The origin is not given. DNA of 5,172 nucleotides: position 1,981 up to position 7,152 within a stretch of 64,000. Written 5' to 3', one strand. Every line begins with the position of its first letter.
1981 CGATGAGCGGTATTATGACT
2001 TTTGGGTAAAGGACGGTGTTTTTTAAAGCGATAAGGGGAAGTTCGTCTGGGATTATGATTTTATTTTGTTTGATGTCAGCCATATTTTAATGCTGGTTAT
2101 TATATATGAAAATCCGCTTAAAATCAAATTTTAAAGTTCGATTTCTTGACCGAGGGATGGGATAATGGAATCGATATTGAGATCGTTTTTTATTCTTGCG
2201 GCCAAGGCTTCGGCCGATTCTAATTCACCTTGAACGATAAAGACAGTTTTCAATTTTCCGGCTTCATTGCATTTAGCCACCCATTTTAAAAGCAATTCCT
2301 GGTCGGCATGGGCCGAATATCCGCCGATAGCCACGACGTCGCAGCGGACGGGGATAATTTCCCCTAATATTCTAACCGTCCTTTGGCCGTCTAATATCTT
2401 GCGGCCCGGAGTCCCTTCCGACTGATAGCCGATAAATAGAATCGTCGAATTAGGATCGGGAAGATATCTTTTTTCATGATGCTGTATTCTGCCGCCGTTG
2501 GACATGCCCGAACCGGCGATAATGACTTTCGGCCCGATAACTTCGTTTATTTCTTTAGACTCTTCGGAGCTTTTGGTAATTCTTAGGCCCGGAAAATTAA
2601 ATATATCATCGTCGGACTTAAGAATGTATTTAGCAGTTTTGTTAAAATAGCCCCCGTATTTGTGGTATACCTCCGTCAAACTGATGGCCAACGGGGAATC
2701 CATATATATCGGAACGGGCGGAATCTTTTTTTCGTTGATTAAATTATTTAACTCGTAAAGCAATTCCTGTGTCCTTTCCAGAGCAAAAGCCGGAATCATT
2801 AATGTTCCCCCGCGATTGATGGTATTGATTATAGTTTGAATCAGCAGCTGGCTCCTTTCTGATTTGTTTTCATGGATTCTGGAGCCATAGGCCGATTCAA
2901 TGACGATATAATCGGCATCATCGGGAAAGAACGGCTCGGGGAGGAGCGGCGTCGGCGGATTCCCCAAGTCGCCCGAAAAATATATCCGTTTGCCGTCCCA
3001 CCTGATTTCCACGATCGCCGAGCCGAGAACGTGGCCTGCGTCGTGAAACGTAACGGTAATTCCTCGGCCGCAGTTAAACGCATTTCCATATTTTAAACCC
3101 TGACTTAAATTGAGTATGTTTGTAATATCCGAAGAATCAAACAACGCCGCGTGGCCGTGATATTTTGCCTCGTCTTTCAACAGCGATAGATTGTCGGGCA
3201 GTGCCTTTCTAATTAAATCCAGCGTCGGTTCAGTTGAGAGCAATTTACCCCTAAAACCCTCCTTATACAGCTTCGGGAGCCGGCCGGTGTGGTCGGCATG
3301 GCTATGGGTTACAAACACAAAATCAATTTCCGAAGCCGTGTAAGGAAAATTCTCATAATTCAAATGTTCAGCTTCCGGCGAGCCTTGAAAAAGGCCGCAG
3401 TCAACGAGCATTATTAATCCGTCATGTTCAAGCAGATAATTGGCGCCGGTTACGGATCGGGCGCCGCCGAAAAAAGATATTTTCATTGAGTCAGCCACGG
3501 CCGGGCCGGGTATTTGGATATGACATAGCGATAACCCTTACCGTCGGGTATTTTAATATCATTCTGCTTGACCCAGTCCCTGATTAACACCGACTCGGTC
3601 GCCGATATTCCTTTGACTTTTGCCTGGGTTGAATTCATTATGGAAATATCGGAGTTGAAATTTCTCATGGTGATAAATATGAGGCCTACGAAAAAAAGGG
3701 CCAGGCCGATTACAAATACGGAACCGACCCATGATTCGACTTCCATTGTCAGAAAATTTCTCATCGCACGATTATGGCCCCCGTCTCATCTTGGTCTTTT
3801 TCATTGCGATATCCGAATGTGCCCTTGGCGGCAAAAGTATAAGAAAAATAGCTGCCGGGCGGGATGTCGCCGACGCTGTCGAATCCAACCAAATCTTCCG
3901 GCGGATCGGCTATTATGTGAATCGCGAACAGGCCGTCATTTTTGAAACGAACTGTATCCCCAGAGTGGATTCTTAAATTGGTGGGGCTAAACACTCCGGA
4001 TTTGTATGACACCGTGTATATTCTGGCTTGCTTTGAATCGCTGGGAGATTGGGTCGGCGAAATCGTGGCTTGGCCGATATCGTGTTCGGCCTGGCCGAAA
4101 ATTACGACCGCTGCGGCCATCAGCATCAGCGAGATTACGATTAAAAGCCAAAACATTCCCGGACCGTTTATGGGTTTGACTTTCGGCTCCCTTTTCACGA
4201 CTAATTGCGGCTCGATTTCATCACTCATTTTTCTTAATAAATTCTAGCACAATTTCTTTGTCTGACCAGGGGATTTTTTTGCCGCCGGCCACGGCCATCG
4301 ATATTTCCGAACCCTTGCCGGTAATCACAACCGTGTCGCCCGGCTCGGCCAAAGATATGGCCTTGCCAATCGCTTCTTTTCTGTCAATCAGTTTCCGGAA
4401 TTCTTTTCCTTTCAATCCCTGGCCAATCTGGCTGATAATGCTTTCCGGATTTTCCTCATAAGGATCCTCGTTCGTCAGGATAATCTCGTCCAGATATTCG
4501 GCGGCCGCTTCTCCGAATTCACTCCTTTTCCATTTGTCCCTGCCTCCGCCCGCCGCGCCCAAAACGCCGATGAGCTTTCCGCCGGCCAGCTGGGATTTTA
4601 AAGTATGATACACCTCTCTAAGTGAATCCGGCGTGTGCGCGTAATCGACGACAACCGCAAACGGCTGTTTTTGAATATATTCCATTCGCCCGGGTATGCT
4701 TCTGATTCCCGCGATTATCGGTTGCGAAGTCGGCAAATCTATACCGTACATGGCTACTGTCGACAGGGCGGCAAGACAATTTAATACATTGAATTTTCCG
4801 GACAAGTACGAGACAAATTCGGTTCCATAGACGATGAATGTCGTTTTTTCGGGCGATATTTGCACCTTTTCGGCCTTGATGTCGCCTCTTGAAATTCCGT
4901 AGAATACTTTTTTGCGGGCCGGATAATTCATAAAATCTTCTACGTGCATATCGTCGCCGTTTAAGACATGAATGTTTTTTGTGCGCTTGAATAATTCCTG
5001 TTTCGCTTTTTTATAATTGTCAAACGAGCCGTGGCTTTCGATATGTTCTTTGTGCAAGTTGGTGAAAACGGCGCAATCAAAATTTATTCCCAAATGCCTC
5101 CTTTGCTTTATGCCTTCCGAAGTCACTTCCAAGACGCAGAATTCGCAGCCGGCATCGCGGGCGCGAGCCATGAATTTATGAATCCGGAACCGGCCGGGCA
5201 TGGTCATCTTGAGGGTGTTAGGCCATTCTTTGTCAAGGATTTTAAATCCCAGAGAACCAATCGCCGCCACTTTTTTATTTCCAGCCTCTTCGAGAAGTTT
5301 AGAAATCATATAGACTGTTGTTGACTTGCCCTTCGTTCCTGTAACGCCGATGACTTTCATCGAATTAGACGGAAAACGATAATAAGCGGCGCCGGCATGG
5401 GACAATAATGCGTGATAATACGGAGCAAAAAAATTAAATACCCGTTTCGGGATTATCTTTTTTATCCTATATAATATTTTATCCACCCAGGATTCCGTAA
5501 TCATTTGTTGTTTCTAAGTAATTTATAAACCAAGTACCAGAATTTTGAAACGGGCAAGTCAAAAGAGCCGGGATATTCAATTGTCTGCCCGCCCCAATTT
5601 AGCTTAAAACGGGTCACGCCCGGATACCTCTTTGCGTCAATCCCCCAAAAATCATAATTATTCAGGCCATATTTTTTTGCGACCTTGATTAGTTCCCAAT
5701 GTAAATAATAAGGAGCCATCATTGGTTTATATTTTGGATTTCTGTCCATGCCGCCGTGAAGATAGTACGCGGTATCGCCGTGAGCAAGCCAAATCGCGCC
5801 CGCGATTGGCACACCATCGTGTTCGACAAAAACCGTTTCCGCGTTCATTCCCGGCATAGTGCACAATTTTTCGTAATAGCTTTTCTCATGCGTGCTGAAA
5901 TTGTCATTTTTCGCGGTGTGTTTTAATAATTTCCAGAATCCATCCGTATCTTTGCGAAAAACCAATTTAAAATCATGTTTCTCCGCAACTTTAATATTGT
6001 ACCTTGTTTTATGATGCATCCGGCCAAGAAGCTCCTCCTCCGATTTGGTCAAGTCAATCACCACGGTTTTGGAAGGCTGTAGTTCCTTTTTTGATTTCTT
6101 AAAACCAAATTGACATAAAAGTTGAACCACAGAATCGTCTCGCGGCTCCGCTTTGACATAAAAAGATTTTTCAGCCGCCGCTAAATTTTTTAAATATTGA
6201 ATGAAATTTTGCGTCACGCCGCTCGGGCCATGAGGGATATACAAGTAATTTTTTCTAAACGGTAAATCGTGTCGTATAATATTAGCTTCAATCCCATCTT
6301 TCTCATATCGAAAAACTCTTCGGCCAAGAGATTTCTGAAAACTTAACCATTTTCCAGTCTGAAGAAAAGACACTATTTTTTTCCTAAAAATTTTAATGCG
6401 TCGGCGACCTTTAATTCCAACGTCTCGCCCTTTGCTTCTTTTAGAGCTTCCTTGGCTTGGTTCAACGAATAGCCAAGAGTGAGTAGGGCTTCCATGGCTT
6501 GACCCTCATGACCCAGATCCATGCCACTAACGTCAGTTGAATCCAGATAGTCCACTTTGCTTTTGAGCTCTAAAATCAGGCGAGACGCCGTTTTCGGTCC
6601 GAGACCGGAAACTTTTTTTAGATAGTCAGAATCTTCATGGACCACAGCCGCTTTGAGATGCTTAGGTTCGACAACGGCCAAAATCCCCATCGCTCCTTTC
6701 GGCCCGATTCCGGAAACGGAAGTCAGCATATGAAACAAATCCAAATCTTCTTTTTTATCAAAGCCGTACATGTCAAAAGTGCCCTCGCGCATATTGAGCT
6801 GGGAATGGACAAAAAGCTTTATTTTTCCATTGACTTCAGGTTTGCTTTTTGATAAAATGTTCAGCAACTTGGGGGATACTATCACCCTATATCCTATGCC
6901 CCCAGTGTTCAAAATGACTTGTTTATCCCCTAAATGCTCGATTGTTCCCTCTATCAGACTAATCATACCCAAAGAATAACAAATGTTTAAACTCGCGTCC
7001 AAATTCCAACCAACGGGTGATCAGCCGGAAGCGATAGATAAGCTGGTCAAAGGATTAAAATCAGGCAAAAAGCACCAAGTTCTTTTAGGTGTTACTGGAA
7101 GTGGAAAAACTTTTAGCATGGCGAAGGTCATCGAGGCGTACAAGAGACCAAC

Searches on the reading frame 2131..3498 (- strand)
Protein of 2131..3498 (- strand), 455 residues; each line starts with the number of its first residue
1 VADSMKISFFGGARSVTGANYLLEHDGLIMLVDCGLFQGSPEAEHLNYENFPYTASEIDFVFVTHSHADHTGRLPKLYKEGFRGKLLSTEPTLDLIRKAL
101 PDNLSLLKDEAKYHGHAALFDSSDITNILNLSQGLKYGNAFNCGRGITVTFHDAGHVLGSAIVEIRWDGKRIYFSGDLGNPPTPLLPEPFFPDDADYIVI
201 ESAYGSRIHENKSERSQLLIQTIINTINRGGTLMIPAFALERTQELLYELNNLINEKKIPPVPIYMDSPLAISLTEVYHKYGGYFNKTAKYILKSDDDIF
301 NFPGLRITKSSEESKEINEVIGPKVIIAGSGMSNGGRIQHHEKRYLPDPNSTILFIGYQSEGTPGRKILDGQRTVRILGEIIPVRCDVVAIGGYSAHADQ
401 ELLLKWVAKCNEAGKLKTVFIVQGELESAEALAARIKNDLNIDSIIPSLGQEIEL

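Call 18: search_protein_families(library=pfam, proteins=[window:2131-3498:-], max_evalue=0.00001)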
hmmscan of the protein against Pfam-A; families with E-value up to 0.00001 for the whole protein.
window:2131-3498:- (455 aa): 5 families
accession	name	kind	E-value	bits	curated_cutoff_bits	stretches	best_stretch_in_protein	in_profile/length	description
PF10996.14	Beta-Casp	-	5.9e-39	133.7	27.7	1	243-368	1-120/120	Beta-Casp domain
PF07521.17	RMMBL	-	2.7e-13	50.1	21.6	1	382-447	2-63/63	Zn-dependent metallo-hydrolase RNA specificity domain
PF00753.33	Lactamase_B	-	1.9e-11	44.7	22.7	1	21-189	9-161/196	Metallo-beta-lactamase superfamily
PF16661.11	Lactamase_B_6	-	2e-11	44.1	27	1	22-172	1-156/193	Metallo-beta-lactamase superfamily domain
PF12706.13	Lactamase_B_2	-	6.6e-08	32.8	27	1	31-182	4-147/200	Beta-lactamase superfamily domain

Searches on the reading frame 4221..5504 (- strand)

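Call 18: search_protein_families(library=pfam, proteins=[window:4221-5504:-], max_evalue=0.00001)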
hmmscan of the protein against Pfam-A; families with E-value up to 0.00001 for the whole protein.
window:4221-5504:- (427 aa): 2 families
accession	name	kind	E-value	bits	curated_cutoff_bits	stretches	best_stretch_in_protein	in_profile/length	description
PF08245.18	Mur_ligase_M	-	1.5e-41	143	24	1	54-248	1-198/200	Mur ligase middle domain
PF02875.26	Mur_ligase_C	-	1.3e-28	100.8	28.4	1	272-398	1-127/127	Mur ligase, glutamate ligase domain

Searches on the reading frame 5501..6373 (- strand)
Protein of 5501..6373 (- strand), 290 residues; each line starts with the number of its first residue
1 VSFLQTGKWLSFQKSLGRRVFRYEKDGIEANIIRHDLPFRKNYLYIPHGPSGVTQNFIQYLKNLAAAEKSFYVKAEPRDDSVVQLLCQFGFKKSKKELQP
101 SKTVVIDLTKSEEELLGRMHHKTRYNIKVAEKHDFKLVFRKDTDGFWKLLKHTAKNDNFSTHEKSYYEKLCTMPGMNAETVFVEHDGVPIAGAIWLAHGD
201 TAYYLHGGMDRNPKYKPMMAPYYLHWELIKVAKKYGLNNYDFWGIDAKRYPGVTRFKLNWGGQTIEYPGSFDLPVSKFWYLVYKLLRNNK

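Call 18: search_protein_families(library=pfam, proteins=[window:5501-6373:-], max_evalue=0.00001)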
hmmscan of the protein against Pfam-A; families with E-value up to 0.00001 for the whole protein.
window:5501-6373:- (290 aa): 2 families
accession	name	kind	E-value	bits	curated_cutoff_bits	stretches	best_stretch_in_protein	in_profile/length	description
PF02388.22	FemAB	-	6.3e-39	134.4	24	2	185-286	303-404/406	FemAB family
PF13480.13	Acetyltransf_6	-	7.3e-14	52.6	22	1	142-247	30-139/143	Acetyltransferase (GNAT) domain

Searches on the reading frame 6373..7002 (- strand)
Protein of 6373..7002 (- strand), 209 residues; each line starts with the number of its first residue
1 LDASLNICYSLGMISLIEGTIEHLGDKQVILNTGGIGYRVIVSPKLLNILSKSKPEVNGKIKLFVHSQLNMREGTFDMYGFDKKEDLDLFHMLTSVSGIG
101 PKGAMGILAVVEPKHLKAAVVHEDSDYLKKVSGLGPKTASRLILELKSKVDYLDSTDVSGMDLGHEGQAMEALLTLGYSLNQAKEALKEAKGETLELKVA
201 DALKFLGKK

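Call 18: search_protein_families(library=pfam, proteins=[window:6373-7002:-], max_evalue=0.00001)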
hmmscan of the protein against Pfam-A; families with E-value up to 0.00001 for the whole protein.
window:6373-7002:- (209 aa): 3 families
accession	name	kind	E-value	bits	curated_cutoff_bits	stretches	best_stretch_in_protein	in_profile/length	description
PF14520.12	HHH_5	-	8.3e-13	49.1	27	1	90-147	1-56/57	Helix-hairpin-helix domain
PF01330.27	RuvA_N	-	1.6e-11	44.6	23.6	1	13-80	1-61/61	RuvA N terminal domain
PF07499.19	RuvA_C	-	1.9e-06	28.7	24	1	167-205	4-45/47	RuvA, C-terminal domain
